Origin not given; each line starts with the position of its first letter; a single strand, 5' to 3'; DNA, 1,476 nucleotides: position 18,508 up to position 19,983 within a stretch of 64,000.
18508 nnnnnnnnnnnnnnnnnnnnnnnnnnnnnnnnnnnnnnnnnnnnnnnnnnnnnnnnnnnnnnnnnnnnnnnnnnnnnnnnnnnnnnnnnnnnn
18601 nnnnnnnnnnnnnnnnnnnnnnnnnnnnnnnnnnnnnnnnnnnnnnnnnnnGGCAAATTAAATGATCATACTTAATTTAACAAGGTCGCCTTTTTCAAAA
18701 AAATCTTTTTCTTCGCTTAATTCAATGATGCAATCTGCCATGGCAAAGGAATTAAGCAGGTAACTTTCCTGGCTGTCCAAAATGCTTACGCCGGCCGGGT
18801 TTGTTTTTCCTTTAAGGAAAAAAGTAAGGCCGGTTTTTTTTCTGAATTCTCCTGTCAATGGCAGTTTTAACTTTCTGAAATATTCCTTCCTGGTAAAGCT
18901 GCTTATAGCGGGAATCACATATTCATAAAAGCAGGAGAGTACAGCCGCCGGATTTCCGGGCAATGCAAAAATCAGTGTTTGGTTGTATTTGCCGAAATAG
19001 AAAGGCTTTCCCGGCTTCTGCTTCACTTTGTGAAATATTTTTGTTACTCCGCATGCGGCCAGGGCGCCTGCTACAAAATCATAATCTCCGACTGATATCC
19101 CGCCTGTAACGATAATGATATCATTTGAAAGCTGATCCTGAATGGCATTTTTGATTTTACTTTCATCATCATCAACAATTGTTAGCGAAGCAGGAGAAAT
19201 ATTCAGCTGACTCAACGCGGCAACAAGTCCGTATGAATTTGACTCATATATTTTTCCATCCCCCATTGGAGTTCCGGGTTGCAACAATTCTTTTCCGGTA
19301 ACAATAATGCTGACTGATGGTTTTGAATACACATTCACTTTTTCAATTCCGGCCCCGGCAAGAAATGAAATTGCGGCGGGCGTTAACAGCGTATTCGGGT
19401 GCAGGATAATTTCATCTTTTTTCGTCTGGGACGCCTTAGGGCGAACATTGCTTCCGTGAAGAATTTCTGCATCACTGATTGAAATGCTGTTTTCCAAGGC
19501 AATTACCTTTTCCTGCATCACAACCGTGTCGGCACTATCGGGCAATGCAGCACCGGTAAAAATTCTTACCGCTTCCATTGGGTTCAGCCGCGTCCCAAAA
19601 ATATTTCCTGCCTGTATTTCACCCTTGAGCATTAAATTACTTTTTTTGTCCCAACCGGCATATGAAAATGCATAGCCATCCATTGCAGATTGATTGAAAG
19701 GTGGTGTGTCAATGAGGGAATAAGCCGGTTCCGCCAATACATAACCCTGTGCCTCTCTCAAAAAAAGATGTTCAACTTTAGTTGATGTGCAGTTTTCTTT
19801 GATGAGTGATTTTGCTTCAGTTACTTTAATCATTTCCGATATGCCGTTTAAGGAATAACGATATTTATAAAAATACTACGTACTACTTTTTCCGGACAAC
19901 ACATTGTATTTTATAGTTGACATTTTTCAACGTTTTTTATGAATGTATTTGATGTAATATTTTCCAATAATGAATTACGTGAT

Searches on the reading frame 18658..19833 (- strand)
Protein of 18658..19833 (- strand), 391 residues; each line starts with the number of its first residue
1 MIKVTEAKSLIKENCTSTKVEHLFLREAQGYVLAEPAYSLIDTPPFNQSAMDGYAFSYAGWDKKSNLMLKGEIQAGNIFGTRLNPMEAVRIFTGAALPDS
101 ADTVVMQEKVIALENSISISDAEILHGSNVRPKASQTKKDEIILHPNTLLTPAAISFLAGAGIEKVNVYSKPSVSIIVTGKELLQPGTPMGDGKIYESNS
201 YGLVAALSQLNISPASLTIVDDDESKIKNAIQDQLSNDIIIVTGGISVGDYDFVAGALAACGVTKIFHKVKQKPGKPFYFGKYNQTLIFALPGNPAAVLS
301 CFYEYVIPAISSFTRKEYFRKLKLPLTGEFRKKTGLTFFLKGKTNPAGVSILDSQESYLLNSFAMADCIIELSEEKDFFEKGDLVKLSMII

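Call 19: search_protein_families(library=pfam, proteins=[window:18658-19833:-], max_evalue=0.00001)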
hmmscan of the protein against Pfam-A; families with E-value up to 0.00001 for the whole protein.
window:18658-19833:- (391 aa): 3 families
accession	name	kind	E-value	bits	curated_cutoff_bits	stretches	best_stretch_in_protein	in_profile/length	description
PF03453.22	MoeA_N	-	2.6e-37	128.4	30.8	1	2-162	1-160/160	MoeA N-terminal region (domain I and II)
PF00994.29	MoCF_biosynth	-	3.5e-32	111.5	26.6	1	176-310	2-142/144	Probable molybdopterin binding domain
PF03454.20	MoeA_C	-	6.7e-06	26.7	22.1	0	324-386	2-68/72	MoeA C-terminal region (domain IV)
